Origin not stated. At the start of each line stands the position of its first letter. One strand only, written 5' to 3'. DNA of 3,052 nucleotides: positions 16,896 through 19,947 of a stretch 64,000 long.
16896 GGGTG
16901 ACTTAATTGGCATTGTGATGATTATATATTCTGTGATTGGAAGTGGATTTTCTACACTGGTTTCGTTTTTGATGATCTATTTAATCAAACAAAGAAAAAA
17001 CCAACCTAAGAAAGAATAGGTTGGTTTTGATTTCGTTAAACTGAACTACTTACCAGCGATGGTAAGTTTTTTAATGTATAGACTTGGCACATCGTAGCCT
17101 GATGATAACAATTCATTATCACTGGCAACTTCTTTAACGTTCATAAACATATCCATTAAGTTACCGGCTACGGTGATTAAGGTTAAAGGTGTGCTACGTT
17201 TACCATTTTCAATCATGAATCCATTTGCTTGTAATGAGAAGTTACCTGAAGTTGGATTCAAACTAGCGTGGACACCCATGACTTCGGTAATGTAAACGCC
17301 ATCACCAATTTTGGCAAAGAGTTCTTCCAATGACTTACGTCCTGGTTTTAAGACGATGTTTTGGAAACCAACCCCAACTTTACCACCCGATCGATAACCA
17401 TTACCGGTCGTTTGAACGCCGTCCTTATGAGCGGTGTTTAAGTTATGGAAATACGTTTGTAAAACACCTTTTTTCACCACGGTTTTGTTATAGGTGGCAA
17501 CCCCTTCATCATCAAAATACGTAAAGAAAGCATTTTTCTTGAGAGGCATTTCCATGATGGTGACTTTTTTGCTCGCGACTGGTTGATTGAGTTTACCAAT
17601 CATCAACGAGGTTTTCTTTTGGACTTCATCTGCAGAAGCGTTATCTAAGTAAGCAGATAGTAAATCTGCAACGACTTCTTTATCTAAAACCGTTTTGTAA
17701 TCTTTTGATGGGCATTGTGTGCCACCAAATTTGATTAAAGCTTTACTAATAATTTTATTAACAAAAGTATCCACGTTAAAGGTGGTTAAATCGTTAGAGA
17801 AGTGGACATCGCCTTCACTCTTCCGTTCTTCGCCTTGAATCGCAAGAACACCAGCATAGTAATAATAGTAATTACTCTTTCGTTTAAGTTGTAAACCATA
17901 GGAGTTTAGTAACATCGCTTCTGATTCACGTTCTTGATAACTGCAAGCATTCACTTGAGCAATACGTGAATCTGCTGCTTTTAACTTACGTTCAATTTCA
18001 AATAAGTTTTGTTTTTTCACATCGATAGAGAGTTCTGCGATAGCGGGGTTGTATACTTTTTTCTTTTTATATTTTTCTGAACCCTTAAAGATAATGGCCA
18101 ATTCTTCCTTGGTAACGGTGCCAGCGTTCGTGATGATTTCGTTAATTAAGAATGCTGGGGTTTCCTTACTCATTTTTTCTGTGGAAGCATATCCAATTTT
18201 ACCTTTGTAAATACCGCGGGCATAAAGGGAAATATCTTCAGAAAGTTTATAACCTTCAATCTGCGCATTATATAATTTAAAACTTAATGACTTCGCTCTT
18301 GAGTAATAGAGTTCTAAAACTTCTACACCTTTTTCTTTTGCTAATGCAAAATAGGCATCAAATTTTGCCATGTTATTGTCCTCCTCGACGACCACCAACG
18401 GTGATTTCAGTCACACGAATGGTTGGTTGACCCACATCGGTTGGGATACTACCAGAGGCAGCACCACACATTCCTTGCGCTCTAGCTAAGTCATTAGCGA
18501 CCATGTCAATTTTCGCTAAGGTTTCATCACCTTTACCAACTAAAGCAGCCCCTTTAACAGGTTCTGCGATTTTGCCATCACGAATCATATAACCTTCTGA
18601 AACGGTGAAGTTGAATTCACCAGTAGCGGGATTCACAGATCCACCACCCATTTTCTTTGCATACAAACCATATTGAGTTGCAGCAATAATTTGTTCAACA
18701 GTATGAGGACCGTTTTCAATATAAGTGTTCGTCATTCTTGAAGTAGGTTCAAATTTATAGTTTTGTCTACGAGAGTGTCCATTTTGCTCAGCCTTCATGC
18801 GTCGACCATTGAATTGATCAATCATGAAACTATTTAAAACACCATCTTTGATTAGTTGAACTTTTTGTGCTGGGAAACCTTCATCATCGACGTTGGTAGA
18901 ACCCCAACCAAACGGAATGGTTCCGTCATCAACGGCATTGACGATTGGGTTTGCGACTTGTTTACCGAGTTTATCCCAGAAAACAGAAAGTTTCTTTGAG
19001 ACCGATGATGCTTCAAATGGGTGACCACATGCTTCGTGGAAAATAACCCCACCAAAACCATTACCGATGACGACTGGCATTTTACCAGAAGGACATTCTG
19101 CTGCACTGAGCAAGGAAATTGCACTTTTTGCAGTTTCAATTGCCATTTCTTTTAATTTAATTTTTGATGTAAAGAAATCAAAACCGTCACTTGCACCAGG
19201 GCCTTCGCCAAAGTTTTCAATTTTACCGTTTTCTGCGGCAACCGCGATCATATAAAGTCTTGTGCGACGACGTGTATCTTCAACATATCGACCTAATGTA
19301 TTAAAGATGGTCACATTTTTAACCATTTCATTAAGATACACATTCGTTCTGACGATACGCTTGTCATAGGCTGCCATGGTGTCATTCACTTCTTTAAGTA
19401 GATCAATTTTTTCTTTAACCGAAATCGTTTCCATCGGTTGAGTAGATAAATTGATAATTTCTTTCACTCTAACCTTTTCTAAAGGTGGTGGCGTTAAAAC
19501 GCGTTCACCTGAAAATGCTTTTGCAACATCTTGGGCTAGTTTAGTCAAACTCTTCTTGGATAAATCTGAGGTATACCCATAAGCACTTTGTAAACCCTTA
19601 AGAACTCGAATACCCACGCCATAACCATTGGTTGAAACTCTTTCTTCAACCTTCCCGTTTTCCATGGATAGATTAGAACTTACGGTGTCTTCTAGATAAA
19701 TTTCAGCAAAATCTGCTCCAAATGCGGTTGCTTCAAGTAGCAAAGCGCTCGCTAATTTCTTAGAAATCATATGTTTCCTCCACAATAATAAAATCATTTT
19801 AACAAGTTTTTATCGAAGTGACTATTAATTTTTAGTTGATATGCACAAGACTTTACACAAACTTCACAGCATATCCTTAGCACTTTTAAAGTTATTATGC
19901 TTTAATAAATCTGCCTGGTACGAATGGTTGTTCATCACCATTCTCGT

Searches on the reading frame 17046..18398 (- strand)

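Call 20: search_protein_families(library=pfam, proteins=[window:17046-18398:-], max_evalue=0.00001)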
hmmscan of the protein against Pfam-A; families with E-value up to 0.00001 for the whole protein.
window:17046-18398:- (450 aa): 3 families
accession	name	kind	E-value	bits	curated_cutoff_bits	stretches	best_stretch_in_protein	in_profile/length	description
PF19289.4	PmbA_TldD_3rd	-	3.9e-67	226.1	22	1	232-449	2-220/220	PmbA/TldA metallopeptidase C-terminal domain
PF19290.4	PmbA_TldD_2nd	-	6e-09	36.8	20.9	1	121-222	4-107/109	PmbA/TldA metallopeptidase central domain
PF01523.21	PmbA_TldD_1st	-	5.3e-08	33.3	20.9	1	29-91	2-64/65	PmbA/TldA metallopeptidase domain 1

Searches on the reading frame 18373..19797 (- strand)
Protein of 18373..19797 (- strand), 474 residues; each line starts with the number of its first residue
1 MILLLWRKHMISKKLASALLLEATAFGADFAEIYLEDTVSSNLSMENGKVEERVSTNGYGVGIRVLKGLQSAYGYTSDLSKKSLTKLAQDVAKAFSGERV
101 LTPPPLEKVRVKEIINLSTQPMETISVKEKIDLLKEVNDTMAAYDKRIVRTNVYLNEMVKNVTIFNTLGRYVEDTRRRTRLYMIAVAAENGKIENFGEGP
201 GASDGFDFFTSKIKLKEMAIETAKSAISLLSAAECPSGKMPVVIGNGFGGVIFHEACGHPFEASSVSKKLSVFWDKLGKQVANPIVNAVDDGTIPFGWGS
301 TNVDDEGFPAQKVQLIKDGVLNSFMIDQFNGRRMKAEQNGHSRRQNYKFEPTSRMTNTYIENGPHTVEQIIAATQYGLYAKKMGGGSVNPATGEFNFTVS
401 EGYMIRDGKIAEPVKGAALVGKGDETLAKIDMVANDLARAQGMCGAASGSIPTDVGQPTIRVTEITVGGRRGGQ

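Call 20: search_protein_families(library=pfam, proteins=[window:18373-19797:-], max_evalue=0.00001)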
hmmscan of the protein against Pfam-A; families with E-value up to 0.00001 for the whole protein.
window:18373-19797:- (474 aa): 3 families
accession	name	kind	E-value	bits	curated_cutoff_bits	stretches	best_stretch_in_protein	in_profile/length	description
PF19289.4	PmbA_TldD_3rd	-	7.6e-68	228.4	22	1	237-469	1-220/220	PmbA/TldA metallopeptidase C-terminal domain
PF19290.4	PmbA_TldD_2nd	-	2.3e-19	70.3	20.9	1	123-230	4-109/109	PmbA/TldA metallopeptidase central domain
PF01523.21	PmbA_TldD_1st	-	4.1e-16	59.3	20.9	1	31-93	1-63/65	PmbA/TldA metallopeptidase domain 1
